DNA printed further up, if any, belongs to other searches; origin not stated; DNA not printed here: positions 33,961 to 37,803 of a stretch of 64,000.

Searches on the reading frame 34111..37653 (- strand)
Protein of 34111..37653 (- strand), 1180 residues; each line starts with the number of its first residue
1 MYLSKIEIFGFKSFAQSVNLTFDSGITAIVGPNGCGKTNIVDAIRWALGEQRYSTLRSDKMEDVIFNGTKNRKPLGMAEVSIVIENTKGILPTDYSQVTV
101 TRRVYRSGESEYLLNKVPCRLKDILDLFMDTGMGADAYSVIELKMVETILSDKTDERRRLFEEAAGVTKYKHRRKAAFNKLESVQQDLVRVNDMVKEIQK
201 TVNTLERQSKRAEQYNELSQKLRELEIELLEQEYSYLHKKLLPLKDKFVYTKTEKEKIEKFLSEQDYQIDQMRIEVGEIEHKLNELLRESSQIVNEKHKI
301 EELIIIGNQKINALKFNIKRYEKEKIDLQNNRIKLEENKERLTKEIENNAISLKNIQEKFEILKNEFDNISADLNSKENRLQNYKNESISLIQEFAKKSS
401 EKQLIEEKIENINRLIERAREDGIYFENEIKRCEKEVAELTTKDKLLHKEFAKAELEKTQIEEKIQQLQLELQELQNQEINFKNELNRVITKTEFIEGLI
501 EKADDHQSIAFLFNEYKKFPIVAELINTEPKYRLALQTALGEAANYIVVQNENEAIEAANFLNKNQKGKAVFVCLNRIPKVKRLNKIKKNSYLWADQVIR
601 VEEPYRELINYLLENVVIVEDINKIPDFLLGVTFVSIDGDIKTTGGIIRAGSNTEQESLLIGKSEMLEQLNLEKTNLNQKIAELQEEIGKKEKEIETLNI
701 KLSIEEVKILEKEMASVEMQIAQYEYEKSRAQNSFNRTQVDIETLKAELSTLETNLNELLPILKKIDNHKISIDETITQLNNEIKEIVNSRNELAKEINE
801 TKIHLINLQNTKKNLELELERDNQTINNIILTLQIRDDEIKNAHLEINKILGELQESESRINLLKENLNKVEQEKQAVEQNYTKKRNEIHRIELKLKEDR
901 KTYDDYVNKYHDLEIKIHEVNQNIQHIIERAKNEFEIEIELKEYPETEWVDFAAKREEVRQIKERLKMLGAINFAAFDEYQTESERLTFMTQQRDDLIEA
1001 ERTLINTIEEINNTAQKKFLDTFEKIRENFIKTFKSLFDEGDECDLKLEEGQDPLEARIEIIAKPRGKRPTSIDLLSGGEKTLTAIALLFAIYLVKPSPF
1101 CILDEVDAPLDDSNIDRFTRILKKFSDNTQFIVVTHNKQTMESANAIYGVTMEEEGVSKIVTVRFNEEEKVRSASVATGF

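Call 48: search_protein_families(library=pfam, proteins=[window:34111-37653:-], max_evalue=0.00001)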
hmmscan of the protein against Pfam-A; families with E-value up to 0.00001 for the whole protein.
window:34111-37653:- (1180 aa): 4 families
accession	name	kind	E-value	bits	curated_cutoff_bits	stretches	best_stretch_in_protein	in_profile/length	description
PF02463.25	SMC_N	-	1.5e-59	201.5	40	1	2-1158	1-219/220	RecF/RecN/SMC N terminal domain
PF06470.18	SMC_hinge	-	1.7e-23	83.6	22.5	1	519-622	5-109/116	SMC proteins Flexible Hinge Domain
PF13304.12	AAA_21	-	1.2e-13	52.2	27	1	26-70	1-50/304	AAA domain, putative AbiEii toxin, Type IV TA system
PF13175.12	AAA_15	-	2.3e-06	27.9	32.1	1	1-484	1-292/374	AAA ATPase domain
